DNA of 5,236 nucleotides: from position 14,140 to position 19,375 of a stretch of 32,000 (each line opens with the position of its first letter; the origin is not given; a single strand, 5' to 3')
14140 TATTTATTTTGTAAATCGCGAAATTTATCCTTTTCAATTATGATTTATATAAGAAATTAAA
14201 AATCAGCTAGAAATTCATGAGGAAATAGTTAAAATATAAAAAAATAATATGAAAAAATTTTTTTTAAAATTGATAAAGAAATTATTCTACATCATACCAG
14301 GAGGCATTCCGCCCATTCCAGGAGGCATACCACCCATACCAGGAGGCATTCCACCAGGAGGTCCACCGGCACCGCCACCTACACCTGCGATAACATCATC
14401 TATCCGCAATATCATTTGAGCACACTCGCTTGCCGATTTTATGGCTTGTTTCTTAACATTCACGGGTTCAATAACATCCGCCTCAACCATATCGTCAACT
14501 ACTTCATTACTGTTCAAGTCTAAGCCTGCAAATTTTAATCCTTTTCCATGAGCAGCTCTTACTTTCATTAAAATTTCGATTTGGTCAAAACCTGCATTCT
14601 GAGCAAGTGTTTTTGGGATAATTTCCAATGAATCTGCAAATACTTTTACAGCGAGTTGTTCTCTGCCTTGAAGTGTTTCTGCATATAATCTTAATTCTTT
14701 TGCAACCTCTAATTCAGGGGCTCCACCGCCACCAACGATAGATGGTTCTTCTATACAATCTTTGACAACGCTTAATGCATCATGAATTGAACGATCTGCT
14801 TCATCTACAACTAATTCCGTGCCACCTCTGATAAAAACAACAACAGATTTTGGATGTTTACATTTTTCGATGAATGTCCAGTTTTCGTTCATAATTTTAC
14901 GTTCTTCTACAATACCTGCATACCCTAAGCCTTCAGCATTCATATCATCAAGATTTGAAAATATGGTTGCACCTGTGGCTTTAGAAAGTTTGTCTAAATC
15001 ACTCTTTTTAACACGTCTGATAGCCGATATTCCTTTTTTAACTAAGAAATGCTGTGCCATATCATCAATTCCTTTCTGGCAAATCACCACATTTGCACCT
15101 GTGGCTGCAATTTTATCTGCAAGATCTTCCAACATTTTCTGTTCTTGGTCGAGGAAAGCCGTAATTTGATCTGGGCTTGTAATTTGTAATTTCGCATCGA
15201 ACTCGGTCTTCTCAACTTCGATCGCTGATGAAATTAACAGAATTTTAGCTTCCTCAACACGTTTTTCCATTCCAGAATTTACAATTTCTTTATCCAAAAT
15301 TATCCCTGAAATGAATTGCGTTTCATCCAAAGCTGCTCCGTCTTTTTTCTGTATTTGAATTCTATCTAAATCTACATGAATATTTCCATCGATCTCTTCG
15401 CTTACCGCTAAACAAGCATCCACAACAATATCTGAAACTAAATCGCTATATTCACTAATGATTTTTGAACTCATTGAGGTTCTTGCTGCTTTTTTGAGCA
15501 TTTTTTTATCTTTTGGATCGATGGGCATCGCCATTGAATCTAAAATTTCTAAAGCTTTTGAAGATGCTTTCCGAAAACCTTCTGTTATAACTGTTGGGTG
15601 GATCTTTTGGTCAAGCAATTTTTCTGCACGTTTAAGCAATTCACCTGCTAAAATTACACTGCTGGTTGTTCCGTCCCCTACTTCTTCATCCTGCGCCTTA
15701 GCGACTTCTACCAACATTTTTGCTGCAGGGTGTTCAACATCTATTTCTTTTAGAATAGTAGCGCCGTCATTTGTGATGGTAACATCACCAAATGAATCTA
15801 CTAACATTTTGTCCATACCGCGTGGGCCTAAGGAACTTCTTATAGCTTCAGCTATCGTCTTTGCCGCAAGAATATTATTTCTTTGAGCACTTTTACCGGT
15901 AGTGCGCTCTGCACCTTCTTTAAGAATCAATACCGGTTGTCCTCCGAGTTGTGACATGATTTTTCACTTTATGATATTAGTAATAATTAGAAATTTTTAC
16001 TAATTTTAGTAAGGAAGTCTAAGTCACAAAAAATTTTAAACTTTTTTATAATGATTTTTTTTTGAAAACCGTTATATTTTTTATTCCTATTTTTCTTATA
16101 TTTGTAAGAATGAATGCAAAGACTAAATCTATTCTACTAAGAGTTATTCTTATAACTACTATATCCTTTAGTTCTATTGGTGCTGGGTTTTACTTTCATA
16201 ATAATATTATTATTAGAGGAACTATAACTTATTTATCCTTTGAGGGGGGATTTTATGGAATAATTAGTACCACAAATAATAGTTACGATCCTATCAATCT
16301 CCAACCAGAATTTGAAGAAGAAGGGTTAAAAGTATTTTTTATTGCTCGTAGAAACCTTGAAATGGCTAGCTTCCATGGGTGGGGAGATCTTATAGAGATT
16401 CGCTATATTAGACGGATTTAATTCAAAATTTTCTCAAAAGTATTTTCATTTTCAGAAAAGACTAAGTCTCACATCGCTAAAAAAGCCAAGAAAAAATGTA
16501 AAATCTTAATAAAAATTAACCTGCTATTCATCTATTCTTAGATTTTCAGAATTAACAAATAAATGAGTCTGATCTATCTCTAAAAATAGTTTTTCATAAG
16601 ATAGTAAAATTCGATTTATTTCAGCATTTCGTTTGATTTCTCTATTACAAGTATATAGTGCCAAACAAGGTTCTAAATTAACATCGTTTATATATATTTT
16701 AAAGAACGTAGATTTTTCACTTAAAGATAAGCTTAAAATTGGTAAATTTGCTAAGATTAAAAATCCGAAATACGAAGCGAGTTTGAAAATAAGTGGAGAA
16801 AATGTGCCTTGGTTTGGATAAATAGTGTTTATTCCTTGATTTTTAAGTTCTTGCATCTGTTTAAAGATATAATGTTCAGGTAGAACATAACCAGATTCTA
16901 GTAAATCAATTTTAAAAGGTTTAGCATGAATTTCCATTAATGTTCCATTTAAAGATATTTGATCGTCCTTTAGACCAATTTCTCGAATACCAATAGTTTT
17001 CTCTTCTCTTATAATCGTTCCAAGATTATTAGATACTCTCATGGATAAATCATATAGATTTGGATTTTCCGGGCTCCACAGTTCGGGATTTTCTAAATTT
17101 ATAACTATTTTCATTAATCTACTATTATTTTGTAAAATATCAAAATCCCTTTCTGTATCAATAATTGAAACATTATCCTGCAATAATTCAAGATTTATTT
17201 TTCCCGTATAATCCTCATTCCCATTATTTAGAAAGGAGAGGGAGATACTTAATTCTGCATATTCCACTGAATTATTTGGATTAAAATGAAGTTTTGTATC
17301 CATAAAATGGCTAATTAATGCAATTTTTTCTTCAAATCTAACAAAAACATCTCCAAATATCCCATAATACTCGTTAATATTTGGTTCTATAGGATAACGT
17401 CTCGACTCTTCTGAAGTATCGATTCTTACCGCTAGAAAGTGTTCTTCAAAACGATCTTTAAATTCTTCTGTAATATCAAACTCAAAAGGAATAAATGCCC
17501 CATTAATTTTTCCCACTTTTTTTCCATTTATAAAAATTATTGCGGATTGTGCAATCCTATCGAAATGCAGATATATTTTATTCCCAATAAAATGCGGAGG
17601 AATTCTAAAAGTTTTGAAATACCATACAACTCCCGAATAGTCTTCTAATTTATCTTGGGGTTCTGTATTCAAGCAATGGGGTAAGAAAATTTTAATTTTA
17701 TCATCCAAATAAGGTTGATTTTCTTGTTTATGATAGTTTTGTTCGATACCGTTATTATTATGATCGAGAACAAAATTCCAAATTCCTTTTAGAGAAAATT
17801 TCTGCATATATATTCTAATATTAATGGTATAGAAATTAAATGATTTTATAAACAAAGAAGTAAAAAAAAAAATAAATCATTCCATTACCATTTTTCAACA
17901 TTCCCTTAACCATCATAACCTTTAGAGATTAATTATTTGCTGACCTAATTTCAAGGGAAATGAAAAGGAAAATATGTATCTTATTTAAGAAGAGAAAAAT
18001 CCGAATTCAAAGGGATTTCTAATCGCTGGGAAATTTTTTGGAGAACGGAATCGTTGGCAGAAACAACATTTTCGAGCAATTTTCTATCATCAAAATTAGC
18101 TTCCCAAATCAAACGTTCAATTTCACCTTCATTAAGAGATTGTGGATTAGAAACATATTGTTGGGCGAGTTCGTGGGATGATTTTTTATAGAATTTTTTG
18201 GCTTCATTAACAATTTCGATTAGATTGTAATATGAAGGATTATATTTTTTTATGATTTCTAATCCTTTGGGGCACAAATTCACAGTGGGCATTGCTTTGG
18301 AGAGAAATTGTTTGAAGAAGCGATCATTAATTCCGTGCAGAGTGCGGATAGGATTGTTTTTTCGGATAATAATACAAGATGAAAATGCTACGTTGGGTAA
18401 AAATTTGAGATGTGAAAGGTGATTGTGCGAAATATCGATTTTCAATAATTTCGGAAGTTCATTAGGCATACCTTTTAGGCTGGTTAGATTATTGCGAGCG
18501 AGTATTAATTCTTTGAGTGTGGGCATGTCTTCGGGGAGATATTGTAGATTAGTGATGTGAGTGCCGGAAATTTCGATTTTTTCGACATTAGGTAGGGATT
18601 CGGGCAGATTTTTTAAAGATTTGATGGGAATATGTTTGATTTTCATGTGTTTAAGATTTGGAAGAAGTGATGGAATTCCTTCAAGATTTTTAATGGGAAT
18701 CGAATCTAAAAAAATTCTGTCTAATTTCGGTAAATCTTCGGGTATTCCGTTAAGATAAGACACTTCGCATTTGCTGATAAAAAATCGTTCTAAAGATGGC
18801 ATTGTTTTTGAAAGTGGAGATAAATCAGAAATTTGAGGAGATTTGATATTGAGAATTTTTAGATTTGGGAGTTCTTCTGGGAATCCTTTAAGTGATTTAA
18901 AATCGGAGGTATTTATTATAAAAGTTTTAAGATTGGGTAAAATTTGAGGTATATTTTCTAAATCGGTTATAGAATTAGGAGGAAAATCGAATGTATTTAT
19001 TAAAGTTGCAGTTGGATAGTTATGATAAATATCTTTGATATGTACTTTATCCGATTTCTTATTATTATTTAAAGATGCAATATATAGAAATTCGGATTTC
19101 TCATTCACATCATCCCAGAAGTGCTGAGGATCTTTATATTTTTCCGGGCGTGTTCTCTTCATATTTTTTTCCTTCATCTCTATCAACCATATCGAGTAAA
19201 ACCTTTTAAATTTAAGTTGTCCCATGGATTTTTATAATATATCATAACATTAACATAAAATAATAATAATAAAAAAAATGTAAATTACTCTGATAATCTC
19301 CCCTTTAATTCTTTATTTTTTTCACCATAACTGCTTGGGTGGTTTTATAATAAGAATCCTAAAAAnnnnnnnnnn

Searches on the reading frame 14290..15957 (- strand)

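Call 87: search_protein_families(library=pfam, proteins=[window:14290-15957:-], max_evalue=0.001)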
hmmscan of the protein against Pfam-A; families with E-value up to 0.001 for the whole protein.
window:14290-15957:- (556 aa): 1 family
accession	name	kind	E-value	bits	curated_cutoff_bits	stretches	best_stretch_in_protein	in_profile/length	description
PF00118.29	Cpn60_TCP1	-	2.3e-186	620.7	34.3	1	35-524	1-487/490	TCP-1/cpn60 chaperonin family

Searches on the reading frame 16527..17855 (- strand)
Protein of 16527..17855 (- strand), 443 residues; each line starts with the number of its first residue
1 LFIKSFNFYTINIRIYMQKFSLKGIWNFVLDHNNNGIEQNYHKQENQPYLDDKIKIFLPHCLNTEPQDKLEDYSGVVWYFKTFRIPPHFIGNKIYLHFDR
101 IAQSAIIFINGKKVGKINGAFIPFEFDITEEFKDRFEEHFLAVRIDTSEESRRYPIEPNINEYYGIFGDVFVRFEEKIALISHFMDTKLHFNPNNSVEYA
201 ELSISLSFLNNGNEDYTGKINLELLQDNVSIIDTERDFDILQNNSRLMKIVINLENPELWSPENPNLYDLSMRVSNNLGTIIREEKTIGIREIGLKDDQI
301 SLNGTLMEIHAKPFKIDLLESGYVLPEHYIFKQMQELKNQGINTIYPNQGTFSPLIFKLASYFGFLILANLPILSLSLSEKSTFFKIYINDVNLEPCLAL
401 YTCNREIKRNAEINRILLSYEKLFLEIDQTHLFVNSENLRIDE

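Call 87: search_protein_families(library=pfam, proteins=[window:16527-17855:-], max_evalue=0.001)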
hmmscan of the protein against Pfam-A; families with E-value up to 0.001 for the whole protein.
window:16527-17855:- (443 aa): 3 families
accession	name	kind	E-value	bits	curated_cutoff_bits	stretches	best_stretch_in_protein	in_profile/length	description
PF00703.27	Glyco_hydro_2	-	4.9e-14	53.5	23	1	184-291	3-109/109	Glycosyl hydrolases family 2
PF02837.24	Glyco_hydro_2_N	-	2e-13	51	28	1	21-130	3-120/169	Glycosyl hydrolases family 2, sugar binding domain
PF22666.2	Glyco_hydro_2_N2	-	6.5e-10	39.8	27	1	77-148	50-120/167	Glycosyl hydrolase 2 galactose-binding domain-like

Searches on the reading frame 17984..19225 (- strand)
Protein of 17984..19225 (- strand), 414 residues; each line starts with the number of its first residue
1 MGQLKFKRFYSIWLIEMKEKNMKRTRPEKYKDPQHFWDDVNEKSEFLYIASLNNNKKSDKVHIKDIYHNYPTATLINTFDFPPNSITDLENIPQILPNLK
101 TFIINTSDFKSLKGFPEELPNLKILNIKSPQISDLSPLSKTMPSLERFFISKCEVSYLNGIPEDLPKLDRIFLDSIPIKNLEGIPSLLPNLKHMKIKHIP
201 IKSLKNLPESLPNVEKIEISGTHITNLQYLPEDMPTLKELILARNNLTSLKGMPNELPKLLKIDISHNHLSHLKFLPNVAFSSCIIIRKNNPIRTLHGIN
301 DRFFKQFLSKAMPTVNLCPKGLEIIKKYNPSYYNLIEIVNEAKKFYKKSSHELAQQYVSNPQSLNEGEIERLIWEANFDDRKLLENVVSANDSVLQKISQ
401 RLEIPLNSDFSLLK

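Call 87: search_protein_families(library=pfam, proteins=[window:17984-19225:-], max_evalue=0.001)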
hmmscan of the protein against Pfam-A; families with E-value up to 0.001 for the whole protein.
window:17984-19225:- (414 aa): 4 families
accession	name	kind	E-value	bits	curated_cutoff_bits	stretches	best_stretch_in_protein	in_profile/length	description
PF12799.13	LRR_4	-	1.2e-14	54.4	27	1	235-277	1-43/44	Leucine Rich repeats (2 copies)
PF13855.12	LRR_8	-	5.1e-09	36.2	27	2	212-270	1-61/61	Leucine rich repeat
PF23952.1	LRR_EndoS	-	1.7e-06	28.7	27.9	1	171-268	28-116/116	Endo-beta-N-acetylglucosaminidase EndoS LRR domain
PF14580.12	LRR_9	-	7.7e-06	26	30.5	0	76-146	44-116/175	Leucine-rich repeat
